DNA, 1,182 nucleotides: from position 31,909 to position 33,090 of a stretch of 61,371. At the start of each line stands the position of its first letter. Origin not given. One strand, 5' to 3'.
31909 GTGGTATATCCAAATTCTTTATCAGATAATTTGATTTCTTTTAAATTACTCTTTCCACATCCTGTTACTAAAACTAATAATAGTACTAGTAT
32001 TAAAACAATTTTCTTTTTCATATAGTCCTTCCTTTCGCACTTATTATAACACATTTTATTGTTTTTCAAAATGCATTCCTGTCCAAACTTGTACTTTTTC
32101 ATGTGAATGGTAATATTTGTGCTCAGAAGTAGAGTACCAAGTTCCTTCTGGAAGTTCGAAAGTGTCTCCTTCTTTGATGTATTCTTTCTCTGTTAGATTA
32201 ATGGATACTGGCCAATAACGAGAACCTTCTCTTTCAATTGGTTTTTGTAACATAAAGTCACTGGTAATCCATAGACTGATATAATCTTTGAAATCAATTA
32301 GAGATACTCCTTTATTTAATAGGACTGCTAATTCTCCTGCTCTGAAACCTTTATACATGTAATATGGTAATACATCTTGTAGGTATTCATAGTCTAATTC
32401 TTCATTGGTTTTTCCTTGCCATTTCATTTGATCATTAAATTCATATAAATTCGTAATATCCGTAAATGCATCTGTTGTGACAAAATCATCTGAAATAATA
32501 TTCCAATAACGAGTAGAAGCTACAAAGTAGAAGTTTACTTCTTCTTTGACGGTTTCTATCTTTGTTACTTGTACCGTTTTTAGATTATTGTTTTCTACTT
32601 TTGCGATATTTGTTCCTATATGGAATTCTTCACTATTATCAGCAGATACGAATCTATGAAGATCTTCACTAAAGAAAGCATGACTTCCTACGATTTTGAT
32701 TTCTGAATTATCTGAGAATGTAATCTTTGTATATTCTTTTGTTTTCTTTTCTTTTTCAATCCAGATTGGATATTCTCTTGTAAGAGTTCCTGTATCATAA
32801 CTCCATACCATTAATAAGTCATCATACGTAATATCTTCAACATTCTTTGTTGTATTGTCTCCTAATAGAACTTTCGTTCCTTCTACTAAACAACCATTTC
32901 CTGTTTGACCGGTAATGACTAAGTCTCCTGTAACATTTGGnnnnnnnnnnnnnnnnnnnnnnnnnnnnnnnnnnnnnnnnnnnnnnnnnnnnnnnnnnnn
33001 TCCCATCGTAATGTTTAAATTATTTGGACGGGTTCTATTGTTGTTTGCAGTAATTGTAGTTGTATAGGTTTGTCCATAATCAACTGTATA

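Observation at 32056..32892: HINT (intein-like) autoprocessing domain and an unknown 138-aa C-terminal module on the large fibre-operon protein, followed by a lipoprotein gene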

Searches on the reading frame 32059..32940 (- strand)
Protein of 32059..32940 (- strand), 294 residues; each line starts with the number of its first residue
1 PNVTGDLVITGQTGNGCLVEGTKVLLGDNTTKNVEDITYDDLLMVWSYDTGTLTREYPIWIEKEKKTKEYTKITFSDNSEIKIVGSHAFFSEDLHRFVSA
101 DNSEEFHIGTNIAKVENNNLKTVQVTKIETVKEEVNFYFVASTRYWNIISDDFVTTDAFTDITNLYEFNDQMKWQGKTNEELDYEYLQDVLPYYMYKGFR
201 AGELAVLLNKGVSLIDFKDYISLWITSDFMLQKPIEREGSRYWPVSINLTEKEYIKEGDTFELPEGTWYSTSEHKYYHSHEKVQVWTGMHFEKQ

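Call 5: find_homologous_proteins(query=window:32059-32940:-, max_evalue=0.001)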
Query window:32059-32940:- (294 aa): 10 proteins with E <= 0.001 among 855 candidates.
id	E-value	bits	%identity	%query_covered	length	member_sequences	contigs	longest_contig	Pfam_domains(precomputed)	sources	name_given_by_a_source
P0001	5.9e-106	372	59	100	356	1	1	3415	-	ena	-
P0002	1.7e-103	364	57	99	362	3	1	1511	-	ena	-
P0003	2.7e-101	357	57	100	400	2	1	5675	PF05203.22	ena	-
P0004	2.3e-67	246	53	76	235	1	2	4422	-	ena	-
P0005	4.1e-66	242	61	61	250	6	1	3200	-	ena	-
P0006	1.3e-59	220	45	90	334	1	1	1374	-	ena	-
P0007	1.1e-27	116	40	57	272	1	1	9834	-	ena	-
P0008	1.7e-21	95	69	23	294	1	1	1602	-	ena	-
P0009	5.9e-20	90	71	22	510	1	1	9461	-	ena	-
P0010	6.4e-15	74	65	21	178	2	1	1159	-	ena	-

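Call 10: find_homologous_proteins(query=A1, max_evalue=0.01)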
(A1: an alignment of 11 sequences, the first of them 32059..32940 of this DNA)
Query A1 (11 sequences) (294 aa, profile of the alignment): 317 proteins with E <= 0.01 among 8000 candidates; the best 120 are listed.
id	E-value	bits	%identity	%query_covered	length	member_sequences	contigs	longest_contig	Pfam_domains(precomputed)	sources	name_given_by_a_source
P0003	2.8e-187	641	57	100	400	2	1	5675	PF05203.22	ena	-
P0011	1.8e-183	628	59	99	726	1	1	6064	-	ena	-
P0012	5.1e-180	617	99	100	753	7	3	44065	-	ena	-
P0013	3.8e-178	611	60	100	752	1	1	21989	-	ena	-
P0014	4.2e-176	604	56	99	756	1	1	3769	-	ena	-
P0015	4.5e-176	604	57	99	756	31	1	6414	-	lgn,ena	-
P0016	2.5e-175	602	56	99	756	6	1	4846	-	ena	-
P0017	2.7e-175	601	57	99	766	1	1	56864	-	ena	-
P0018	6.3e-175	600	56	99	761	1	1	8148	-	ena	-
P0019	9.0e-175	600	56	99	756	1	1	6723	-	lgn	-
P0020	2.8e-174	598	57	100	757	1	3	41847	-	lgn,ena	-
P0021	3.7e-173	594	63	100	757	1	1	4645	-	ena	-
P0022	1.7e-172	592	59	100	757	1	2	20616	-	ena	-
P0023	3.4e-172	591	58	100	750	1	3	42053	-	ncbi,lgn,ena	-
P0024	1.5e-171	589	57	100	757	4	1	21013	-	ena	-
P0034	1.3e-167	576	73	100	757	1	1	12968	-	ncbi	-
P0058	2.0e-136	473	46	90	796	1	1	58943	PF00041.28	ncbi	-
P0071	1.5e-123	431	41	99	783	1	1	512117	-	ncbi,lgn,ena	-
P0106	5.3e-117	409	38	98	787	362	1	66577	-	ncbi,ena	-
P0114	2.2e-115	404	44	99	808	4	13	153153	-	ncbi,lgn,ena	-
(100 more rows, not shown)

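Call 11: find_related_loci(query=window:32059-32940:-, collection=genome_contigs, flank=10000)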
Query window:32059-32940:- (294 aa) in genome_contigs; peptide patterns used: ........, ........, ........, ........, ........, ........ (x = any residue, [..] = any of these).
73 stretches matched a pattern; 6 encode a relative of the query (tblastn E <= 1e-3); 6 distinct loci.
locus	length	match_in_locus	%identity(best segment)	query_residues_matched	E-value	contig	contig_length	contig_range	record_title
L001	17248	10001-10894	56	2-293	6e-111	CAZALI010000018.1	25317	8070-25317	MAG TPA_asm: uncultured Muribaculaceae bacterium isolate SRP278969_co1_164 genome assembly, contig: NODE_2068_length_253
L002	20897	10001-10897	56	2-292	7e-109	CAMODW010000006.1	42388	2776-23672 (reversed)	MAG: uncultured Firmicutes bacterium isolate SRR873606_bin.106_metaWRAP_v1.3_MAG genome assembly, contig: NODE_1095_leng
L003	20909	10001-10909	57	1-294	5e-107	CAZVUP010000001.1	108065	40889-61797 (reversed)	MAG TPA_asm: uncultured Muribaculaceae bacterium isolate SRP278969_co2_176 genome assembly, contig: NODE_64_length_10806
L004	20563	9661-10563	57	1-291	2e-106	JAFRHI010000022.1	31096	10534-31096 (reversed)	MAG: Bacilli bacterium isolate RGIG2470 Goat_Jejunum-2__c300937, whole genome shotgun sequence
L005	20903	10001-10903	55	1-293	7e-106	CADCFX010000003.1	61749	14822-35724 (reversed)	MAG: uncultured Erysipelotrichaceae bacterium isolate RUG14620 genome assembly, contig: RUG14620_asm_3, whole genome sho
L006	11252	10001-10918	46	3-291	2e-82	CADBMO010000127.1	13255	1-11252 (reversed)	MAG: uncultured Erysipelotrichaceae bacterium isolate RUG14108 genome assembly, contig: RUG14108_asm_127, whole genome s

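Call 27: predict_structure(alignment_id=A2)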
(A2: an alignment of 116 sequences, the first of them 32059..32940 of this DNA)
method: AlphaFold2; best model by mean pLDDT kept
length: 294 residues; sequences in the alignment: 116
mean_pLDDT: 92.8   pTM: 0.88
mean pLDDT of the five models: 92.8, 91.8, 91.5, 91.3, 91.2
residues with pLDDT >= 90: 245; 70-90: 33; 50-70: 9; < 50: 7
segments of 3 or more residues with pLDDT < 50: 9-14
pLDDT, mean of each block of 10 residues (from residue 1): 54 66 98 98 97 97 95 98 95 97 97 96 98 97 96 93 91 92 95 93 88 88 90 94 95 97 98 96 98 97
secondary structure, 60 per line:
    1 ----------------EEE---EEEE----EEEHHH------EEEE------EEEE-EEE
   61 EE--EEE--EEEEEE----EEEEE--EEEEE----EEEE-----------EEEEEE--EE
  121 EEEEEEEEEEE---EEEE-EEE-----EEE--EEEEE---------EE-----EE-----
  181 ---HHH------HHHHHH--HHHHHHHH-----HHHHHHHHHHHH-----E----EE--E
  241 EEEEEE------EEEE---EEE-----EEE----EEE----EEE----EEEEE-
elements in order: E17-19 E23-26 E31-33 E43-46 E53-56 E58-62 E65-67 E70-75 E80-84 E87-91 E96-99 E111-116 E119-131 E135-138 E140-142 E148-150 E153-157 H193-198 H201-208 H214-225 E240-246 E253-256 E260-262 E268-270 E275-277 E282-284 E289-293

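Call 30: fold_search(model_id=the predicted structure, library=pdb)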
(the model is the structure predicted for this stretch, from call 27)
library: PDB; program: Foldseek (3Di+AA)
matches with E <= 10: 468; with E <= 0.001: 60
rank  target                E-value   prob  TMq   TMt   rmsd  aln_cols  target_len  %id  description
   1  6y75_B                4.0e-09  1.00  0.42  0.80   2.7       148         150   17  BIL2 domain from T.thermophila BUBL1 locus (C1A-N143A) (released 2021-02-03)
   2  6y75_A                4.0e-09  1.00  0.42  0.78   2.9       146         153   16  BIL2 domain from T.thermophila BUBL1 locus (C1A-N143A) (released 2021-02-03)
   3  6tmm_BBB              8.2e-09  1.00  0.42  0.77   2.9       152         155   15  BIL2 domain from T.thermophila BUBL1 locus (C1A-N143A) (released 2020-12-16)
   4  6tmm_AAA              1.4e-08  1.00  0.43  0.77   2.9       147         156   16  BIL2 domain from T.thermophila BUBL1 locus (C1A-N143A) (released 2020-12-16)
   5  6rpq                  4.6e-08  1.00  0.43  0.51   3.3       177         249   18  Crystal structure of PhoCDC21-1 intein (released 2019-08-14)
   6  4o1s_A                1.2e-07  1.00  0.42  0.70   3.5       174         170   15  Crystal structure of TvoVMA intein (released 2014-03-19)
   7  4o1r                  2.1e-07  1.00  0.41  0.80   2.8       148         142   12  Crystal structure of NpuDnaB intein (released 2014-03-19)
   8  2lwy_MODEL_1_A        4.2e-07  1.00  0.40  0.81   2.5       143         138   17  Solution Structure of Bacterial Intein-Like domain from Clostridium thermocellum (released 2013-05-08)
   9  6tyy                  4.5e-07  1.00  0.41  0.77   3.1       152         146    9  Hedgehog autoprocessing mutant D46H (released 2019-11-20)
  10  6qaz                  5.0e-07  1.00  0.39  0.84   2.5       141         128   19  Crystal structure of gp41-1 intein (released 2019-11-13)
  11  6riz                  5.3e-07  1.00  0.39  0.86   2.3       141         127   19  Crystal structure of gp41-1 intein (C1A, F65W, D107C) (released 2020-04-29)
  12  6frh_B                5.9e-07  1.00  0.39  0.71   4.5       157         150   15  Crystal structure of Ssp DnaB Mini-Intein variant M86 (released 2019-01-30)
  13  1at0                  7.3e-07  1.00  0.38  0.72   3.4       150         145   11  17-kDA fragment of hedgehog C-terminal autoprocessing domain (released 1997-11-12)
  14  6frg                  1.5e-06  1.00  0.38  0.66   3.9       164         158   13  Crystal structure of G-1F mutant of Ssp DnaB Mini-Intein variant M86 (released 2019-01-30)
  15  6frh_A                1.5e-06  1.00  0.38  0.66   3.5       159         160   15  Crystal structure of Ssp DnaB Mini-Intein variant M86 (released 2019-01-30)
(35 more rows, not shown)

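Call 51: list_cluster_members(proteins=[P0012, P0034, P0071, P0106, P0114, P0023, P0058])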
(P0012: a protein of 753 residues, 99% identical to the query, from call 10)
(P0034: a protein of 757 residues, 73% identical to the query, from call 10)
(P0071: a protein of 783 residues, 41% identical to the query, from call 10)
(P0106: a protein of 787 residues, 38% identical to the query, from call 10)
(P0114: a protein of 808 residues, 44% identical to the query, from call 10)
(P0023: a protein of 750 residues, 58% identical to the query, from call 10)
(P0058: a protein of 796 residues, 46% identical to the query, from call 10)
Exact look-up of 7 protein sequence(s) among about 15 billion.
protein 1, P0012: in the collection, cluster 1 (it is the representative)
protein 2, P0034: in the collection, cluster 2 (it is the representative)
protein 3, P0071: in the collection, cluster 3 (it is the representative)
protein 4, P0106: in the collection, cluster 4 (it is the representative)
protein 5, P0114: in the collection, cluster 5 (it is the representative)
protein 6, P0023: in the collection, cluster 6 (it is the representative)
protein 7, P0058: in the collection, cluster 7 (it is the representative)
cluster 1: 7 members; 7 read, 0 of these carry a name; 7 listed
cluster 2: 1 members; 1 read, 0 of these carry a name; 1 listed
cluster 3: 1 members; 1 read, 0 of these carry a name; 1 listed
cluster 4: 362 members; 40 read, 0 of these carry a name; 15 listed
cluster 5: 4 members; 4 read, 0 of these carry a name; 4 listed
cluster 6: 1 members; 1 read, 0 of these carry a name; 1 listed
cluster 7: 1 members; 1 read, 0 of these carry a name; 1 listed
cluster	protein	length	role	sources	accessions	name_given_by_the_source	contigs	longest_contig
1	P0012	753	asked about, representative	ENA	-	-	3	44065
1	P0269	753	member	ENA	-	-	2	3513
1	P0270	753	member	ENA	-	-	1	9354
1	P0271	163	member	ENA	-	-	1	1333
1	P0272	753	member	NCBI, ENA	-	-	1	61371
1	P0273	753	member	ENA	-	-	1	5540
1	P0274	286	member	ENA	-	-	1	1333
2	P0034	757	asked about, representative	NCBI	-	-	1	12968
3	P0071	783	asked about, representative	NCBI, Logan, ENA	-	-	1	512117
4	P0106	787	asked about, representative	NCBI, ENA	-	-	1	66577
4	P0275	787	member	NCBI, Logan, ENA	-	-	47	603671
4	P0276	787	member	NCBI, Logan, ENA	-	-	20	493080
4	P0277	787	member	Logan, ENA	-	-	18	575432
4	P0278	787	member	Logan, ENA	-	-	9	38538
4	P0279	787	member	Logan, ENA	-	-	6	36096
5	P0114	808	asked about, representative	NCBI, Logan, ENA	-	-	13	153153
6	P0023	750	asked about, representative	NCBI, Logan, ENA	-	-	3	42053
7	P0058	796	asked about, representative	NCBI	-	-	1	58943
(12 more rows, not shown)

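Call 54: find_encoding_contigs(protein=P0106, flank=8000, max_places=2)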
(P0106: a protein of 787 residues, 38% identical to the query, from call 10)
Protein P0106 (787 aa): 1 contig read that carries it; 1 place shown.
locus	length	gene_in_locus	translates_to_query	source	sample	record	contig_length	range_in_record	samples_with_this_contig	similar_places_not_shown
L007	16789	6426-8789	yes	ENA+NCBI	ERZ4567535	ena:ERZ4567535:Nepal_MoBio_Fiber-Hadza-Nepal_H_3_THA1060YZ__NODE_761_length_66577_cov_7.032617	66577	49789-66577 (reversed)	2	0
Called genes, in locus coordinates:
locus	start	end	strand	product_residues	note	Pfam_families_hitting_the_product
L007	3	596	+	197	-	?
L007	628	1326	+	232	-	PF02463:SMC_N (faint), PF00005:ABC_tran, PF13304:AAA_21 (faint)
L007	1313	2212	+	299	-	PF18075:FtsX_ECD, PF02687:FtsX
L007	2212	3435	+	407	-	PF24568:CC_PcsB, PF01551:Peptidase_M23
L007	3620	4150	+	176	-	-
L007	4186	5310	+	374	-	PF10502:Peptidase_S26 (weak)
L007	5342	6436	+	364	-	PF17231:DUF5305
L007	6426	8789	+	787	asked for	-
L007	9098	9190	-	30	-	-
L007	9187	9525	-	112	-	PF03308:MeaB (weak), PF00142:Fer4_NifH, PF02374:ArsA_ATPase, PF06564:CBP_BcsQ (weak), PF09140:MipZ, PF10609:ParA, PF13614:AAA_31, PF01656:CbiA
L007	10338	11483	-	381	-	PF14243:R2K_3 (weak), PF18299:R2K_2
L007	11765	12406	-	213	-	-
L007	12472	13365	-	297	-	PF01841:Transglut_core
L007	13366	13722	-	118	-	PF18936:DUF5684 (weak)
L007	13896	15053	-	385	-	PF24568:CC_PcsB, PF01551:Peptidase_M23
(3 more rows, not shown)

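Call 55: find_encoding_contigs(protein=P0114, flank=8000, max_places=2)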
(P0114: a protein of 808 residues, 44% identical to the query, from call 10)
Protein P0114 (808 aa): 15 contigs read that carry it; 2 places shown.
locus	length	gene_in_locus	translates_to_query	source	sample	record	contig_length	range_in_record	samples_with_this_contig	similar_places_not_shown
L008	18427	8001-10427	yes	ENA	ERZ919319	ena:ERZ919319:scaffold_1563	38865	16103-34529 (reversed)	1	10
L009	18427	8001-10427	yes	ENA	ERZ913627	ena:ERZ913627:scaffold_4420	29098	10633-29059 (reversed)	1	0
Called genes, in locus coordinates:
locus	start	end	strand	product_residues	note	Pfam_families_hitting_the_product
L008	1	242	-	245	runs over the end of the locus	PF00005:ABC_tran, PF13304:AAA_21 (faint)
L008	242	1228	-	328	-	PF13379:NMT1_2, PF09084:NMT1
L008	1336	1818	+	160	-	-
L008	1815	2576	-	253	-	PF01551:Peptidase_M23, PF12200:DUF3597 (weak)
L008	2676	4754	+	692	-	PF00580:UvrD-helicase, PF01443:Viral_helicase1 (faint), PF13245:AAA_19, PF13087:AAA_12 (faint), PF13361:UvrD_C, PF13538:UvrD_C_2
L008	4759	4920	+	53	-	-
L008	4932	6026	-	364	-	PF17231:DUF5305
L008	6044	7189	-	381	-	PF10502:Peptidase_S26 (weak)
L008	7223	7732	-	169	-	-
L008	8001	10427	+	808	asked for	-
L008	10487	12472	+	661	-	PF22745:Nlig-Ia, PF01653:DNA_ligase_aden, PF03120:OB_DNA_ligase, PF14520:HHH_5 (faint), PF12826:HHH_2, PF00533:BRCT, PF12738:PTCB-BRCT (weak)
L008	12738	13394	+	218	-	-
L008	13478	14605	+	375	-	PF10502:Peptidase_S26 (faint)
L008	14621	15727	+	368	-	PF17231:DUF5305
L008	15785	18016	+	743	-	PF09479:Flg_new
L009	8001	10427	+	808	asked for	-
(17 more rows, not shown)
